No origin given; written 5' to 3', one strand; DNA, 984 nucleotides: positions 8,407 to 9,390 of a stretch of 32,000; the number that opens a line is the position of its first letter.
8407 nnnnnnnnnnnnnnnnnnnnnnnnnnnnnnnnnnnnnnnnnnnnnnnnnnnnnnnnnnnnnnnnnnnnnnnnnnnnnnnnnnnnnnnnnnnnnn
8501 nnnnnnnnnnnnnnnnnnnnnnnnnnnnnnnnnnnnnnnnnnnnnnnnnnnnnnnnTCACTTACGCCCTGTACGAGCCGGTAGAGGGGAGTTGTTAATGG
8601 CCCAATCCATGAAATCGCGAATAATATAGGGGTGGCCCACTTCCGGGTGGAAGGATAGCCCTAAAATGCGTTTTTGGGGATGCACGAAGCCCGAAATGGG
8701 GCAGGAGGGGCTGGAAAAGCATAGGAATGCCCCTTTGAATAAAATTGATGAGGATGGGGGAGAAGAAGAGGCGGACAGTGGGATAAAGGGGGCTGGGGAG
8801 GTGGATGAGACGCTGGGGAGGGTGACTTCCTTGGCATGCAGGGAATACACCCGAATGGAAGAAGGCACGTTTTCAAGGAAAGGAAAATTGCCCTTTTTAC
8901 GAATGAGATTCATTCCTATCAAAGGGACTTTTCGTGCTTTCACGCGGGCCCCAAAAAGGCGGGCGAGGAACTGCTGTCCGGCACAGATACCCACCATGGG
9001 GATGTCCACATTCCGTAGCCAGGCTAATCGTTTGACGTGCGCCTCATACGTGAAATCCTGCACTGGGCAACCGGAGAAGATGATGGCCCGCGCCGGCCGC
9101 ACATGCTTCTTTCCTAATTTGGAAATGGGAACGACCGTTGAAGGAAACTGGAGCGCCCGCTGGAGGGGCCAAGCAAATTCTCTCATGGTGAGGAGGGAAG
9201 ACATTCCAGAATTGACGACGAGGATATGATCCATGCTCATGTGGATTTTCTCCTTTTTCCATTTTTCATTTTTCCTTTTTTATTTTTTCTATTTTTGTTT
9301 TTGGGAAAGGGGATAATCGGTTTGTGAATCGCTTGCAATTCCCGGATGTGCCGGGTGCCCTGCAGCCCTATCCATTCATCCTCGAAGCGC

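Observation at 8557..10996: ATGA-coupled three-gene cassette: GGDEF-like cyclase, Dph6-type PP-loop ATPase and glutamine amidotransferase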

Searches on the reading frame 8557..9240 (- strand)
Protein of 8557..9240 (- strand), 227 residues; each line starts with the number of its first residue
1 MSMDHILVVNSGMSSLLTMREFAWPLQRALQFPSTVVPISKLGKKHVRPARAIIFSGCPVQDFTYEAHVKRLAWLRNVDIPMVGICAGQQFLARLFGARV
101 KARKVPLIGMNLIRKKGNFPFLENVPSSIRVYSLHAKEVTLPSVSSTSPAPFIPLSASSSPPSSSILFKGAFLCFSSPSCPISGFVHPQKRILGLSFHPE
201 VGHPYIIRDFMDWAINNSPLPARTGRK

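Call 4: search_protein_families(library=pfam, proteins=[window:8557-9240:-], max_evalue=0.1)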
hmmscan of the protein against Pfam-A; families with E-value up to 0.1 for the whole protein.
window:8557-9240:- (227 aa): 2 families
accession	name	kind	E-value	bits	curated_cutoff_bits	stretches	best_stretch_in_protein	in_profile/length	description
PF00117.34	GATase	-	2.9e-16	60.1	22.8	1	29-203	19-175/190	Glutamine amidotransferase class-I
PF01174.25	SNO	-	0.022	15.1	27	0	188-204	158-174/188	SNO glutamine amidotransferase family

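Call 5: search_protein_families(library=ncbifam, proteins=[window:8557-9240:-], max_evalue=0.1)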
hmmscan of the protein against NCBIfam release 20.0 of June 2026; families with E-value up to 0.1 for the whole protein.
window:8557-9240:- (227 aa): 24 families
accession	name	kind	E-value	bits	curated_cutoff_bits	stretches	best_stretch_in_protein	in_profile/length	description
NF001975.0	PRK00758.1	equivalog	5.6e-18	65.2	198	2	28-141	22-130/185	GMP synthase subunit A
TIGR00888.1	guaA_Nterm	equivalog_domain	4.2e-17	62.1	172.15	2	47-140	40-131/188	glutamine-hydrolyzing GMP synthase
NF000848.1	PRK00074.1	equivalog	1.9e-10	39.9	400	1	34-140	25-134/512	glutamine-hydrolyzing GMP synthase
NF005458.0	PRK07053.1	equivalog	5.2e-08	32.6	250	1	77-143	81-149/234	glutamine amidotransferase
TIGR01368.1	CPSaseIIsmall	equivalog_domain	3.3e-06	26.3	307.35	1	35-100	201-267/361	glutamine-hydrolyzing carbamoyl-phosphate synthase small subunit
NF009475.0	PRK12838.1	equivalog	3.8e-06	26.1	221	1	35-111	195-272/359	carbamoyl phosphate synthase small subunit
NF006562.0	PRK09065.1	equivalog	6.3e-06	25.9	205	1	72-140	80-155/242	glutamine amidotransferase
NF010081.0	PRK13566.1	equivalog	1.8e-05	23.2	645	1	61-143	585-668/729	anthranilate synthase component I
NF005072.0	PRK06490.1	equivalog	2.1e-05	23.6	339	1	72-143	82-156/251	glutamine amidotransferase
NF006462.0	PRK08857.1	equivalog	3e-05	23.7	345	1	79-144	72-140/193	aminodeoxychorismate/anthranilate synthase component II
NF011201.0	PRK14607.1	equivalog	6.8e-05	21.7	670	1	79-144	73-141/534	bifunctional anthranilate synthase component II/anthranilate phosphoribosyltransferase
TIGR00566.1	trpG_papA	subfamily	7.6e-05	22.5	121.05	1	66-144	59-144/192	glutamine amidotransferase of anthranilate synthase or aminodeoxychorismate synthase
NF005367.0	PRK06895.1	equivalog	0.00013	21.9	265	1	26-139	20-133/190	anthranilate synthase component II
NF005946.0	PRK08007.1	equivalog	0.00031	20.3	332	1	78-143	71-139/187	aminodeoxychorismate synthase component 2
NF005271.0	PRK06774.1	equivalog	0.00054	19.4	340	1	78-143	71-139/191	aminodeoxychorismate synthase component II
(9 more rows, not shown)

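Call 9: find_homologous_proteins(query=window:8557-9240:-)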
Query window:8557-9240:- (227 aa): 1 proteins with E <= 0.001 among 662 candidates.
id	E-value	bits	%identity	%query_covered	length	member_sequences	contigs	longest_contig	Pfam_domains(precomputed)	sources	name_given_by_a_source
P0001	4.7e-148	509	100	100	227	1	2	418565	PF00117.35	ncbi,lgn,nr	ncbi:MAG: hypothetical protein Q8P05_01925 [Candidatus Diapherotrites archaeon]|nr:hypothetical prot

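Call 23: find_related_loci(query=A1, collection=genome_contigs, flank=4000)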
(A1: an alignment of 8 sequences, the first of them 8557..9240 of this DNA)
Query A1 (227 aa) in genome_contigs; peptide patterns used: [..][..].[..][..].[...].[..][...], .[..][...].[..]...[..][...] (x = any residue, [..] = any of these).
92 stretches matched a pattern; 43 encode a relative of the query (tblastn E <= 1e-3); 43 distinct loci.
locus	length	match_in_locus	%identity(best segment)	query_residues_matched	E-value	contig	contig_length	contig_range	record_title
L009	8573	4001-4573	35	1-216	9e-42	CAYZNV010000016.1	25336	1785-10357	MAG TPA_asm: uncultured archaeon isolate SRP278252_co2_833 genome assembly, contig: NODE_3882_length_25336_cov_5.866857,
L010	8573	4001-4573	36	1-216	1e-40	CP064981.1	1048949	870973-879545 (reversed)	MAG: Candidatus Iainarchaeum archaeon isolate Fred_18-Q3-R57-64_BAT3C.431 chromosome, complete genome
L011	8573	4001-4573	37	1-214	9e-39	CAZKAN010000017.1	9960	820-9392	MAG TPA_asm: uncultured archaeon isolate SRP342105_co2_386 genome assembly, contig: NODE_7371_length_9960_cov_4.192226,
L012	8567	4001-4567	33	1-214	2e-36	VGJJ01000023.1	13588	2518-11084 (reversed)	MAG: Candidatus Iainarchaeum archaeon isolate M_DeepCast_50m_m2_156 M_DeepCast_50m_m2_156_Ga0194121_10007973, whole geno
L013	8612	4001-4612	36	7-214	4e-36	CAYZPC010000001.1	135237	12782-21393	MAG TPA_asm: uncultured archaeon isolate SRP278252_co2_776 genome assembly, contig: NODE_154_length_135237_cov_6.281731,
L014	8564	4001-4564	33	6-214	1e-35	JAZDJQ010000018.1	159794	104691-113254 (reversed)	MAG: Candidatus Iainarchaeum archaeon isolate MEGAHIT-group-0.495 k141_7396246, whole genome shotgun sequence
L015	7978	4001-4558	33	5-214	2e-35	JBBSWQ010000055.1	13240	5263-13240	MAG: archaeon isolate H51-bin154_1 H51_bin154_1_000000000055, whole genome shotgun sequence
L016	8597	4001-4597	31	5-224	1e-34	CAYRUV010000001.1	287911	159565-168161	MAG TPA_asm: uncultured archaeon isolate SRP278252_co2_866 genome assembly, contig: NODE_22_length_287911_cov_8.262934,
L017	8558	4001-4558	32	5-214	4e-33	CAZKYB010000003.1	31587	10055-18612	MAG TPA_asm: uncultured archaeon isolate SRP342105_co1_296 genome assembly, contig: NODE_1831_length_31587_cov_5.820690,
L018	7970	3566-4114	33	7-214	1e-32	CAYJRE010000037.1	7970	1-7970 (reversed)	MAG TPA_asm: uncultured archaeon isolate ERP125453_co1_164 genome assembly, contig: NODE_11239_length_7970_cov_16.763487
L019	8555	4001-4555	32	7-217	6e-32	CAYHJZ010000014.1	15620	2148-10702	MAG TPA_asm: uncultured archaeon isolate ERP119705_co13_635 genome assembly, contig: NODE_4725_length_15620_cov_5.105236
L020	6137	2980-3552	35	3-214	1e-31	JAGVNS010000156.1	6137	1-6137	MAG: Thaumarchaeota archaeon isolate DeMMO3_24 c_000000014765, whole genome shotgun sequence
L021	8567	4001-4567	27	6-219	5e-17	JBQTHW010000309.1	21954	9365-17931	MAG: Methanobacteriota archaeon isolate SAW39 c_000000274943, whole genome shotgun sequence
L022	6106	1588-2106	29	3-203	7e-17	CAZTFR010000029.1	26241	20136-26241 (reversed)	MAG TPA_asm: uncultured Thermoplasmatales archaeon isolate SRP141376_co1_12 genome assembly, contig: NODE_4195_length_26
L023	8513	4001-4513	27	17-210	2e-16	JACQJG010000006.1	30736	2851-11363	MAG: Candidatus Iainarchaeum archaeon isolate NC_groundwater_1145_Ag_S-0.1um_48_87 S_p1_S3_coassembly_k141_809674, whole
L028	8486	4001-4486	26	21-212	5e-14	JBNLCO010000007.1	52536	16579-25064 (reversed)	MAG: Candidatus Pacearchaeota archaeon isolate C1C2.bin.74.orig k141_79697, whole genome shotgun sequence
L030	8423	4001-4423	28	2-142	3e-13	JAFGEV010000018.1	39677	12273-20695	MAG: Prolixibacteraceae bacterium isolate Zod_Metabat.1255 k87_284487, whole genome shotgun sequence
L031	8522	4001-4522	28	1-203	7e-10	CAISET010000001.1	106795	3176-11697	uncultured Candidatus Micrarchaeota archaeon isolate AlinenSediments_bin-3476 genome assembly, contig: bin-3476:01/37, w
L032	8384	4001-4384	23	63-212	2e-8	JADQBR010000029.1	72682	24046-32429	MAG: Bacillota bacterium isolate Soudan_17 NODE_193_length_72682_cov_14.448043, whole genome shotgun sequence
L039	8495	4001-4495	24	26-200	3e-6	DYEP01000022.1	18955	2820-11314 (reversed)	MAG TPA_asm: Symbiobacterium sp. isolate Tomsk_54_12 Tomsk_k141_4370, whole genome shotgun sequence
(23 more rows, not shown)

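Call 28: search_protein_families(library=pfam, proteins=[L028:2931-3956:+, L028:1689-2897:+, L028:824-1633:+, L028:136-837:+, L028:4518-4892:+, L030:4563-5945:+, L030:6084-6641:+, L030:7135-8253:+, L022:615-1580:+, L031:2970-4007:+], max_evalue=0.001)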
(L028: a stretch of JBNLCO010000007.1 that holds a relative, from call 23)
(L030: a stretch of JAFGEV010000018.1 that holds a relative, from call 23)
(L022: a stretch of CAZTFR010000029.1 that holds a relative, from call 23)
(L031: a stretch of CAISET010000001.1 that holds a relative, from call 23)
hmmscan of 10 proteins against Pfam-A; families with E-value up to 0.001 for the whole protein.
L028:2931-3956:+ (342 aa): 1 family
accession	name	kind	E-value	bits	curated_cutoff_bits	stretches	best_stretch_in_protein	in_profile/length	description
PF08903.17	DUF1846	-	9e-103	344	27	1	4-341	2-332/333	Domain of unknown function DUF1846, N-terminal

L028:1689-2897:+ (403 aa): 4 families
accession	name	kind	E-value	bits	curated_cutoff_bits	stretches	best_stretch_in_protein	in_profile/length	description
PF00270.35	DEAD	-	6.6e-29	101.2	26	1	24-185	2-165/167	DEAD/DEAH box helicase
PF00271.37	Helicase_C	-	1.4e-21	77.2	23.5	1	220-327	3-110/110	Helicase conserved C-terminal domain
PF16124.10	RecQ_Zn_bind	-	1.3e-15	58.3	25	1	339-400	2-65/66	RecQ zinc-binding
PF04851.21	ResIII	-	1.3e-08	35.3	22.5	1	22-180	4-162/164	Type III restriction enzyme, res subunit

L028:824-1633:+ (270 aa): 1 family
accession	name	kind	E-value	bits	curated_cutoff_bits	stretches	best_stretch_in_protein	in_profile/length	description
PF04402.19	SIMPL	-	3.4e-37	129.1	25.2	1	52-267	1-205/205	Protein of unknown function (DUF541)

L028:136-837:+ (234 aa): 2 families
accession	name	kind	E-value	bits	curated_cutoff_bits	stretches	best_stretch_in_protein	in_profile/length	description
PF12840.13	HTH_20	-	4.1e-06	27.1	27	1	64-111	1-48/51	Helix-turn-helix domain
PF13412.12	HTH_24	-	4.9e-06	26.5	21.9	1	70-112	6-48/48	Winged helix-turn-helix DNA-binding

L028:4518-4892:+ (125 aa): 0 families

L030:4563-5945:+ (461 aa): 2 families
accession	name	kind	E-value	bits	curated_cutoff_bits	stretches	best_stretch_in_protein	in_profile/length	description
PF07690.21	MFS_1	-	1.5e-59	202.1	33.4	2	22-408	2-345/347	Major Facilitator Superfamily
PF00083.30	Sugar_tr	-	2.6e-06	27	22.3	1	46-188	41-189/452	Sugar (and other) transporter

L030:6084-6641:+ (186 aa): 4 families
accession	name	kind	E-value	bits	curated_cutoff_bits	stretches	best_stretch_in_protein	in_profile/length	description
PF04542.20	Sigma70_r2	-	5.3e-17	61.8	24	1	28-94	1-69/71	Sigma-70 region 2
PF08281.18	Sigma70_r4_2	-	1.4e-14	53.9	25.7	1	123-173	3-53/54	Sigma-70, region 4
PF07638.17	Sigma70_ECF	-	4.7e-07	30.3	21.1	0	12-64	6-59/185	ECF sigma factor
PF04545.22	Sigma70_r4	-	1.5e-06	28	24.1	1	127-174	1-48/50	Sigma-70, region 4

L030:7135-8253:+ (373 aa): 0 families

L022:615-1580:+ (322 aa): 9 families
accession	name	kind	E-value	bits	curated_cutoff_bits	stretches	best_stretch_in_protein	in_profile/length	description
PF00958.27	GMP_synt_C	-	1.1e-33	115.5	27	1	233-321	5-92/92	GMP synthase C terminal domain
PF02540.23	NAD_synthase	-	2.7e-11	43.5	21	1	12-96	6-88/242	NAD synthase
PF06508.19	QueC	-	2.3e-09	37.5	22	1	29-191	1-178/210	Queuosine biosynthesis protein QueC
PF02568.20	ThiI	-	2.2e-08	34.4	20.5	1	27-134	3-116/197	Thiamine biosynthesis protein (ThiI)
PF01171.26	ATP_bind_3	-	4.3e-08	33.5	27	1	30-189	2-162/182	PP-loop family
PF01507.26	PAPS_reduct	-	2.2e-07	31.5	22.5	1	31-131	3-96/175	Phosphoadenosine phosphosulfate reductase domain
PF03054.22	tRNA_Me_trans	-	6.3e-07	29.7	20.6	0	30-95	3-78/202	tRNA methyl transferase HUP domain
PF00764.25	Arginosuc_synth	-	1.8e-06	28.5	27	1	30-95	2-67/162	Arginosuccinate synthase N-terminal HUP domain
PF24167.1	DUF7411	-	5.2e-05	23.4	28.7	1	29-185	2-146/194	Family of unknown function (DUF7411)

L031:2970-4007:+ (346 aa): 6 families
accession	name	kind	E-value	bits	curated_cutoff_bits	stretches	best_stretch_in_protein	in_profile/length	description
PF00958.27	GMP_synt_C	-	2.4e-36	124.1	27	1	255-345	3-92/92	GMP synthase C terminal domain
PF02540.23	NAD_synthase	-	2.2e-12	47.1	21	1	45-123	14-93/242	NAD synthase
PF01507.26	PAPS_reduct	-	3.6e-06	27.6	22.5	1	52-128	2-77/175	Phosphoadenosine phosphosulfate reductase domain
PF03054.22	tRNA_Me_trans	-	8.6e-06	26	20.6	0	51-116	2-77/202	tRNA methyl transferase HUP domain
PF06508.19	QueC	-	9.6e-06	25.7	22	0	51-110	1-59/210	Queuosine biosynthesis protein QueC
PF00764.25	Arginosuc_synth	-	0.00017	22.1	27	1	51-115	1-65/162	Arginosuccinate synthase N-terminal HUP domain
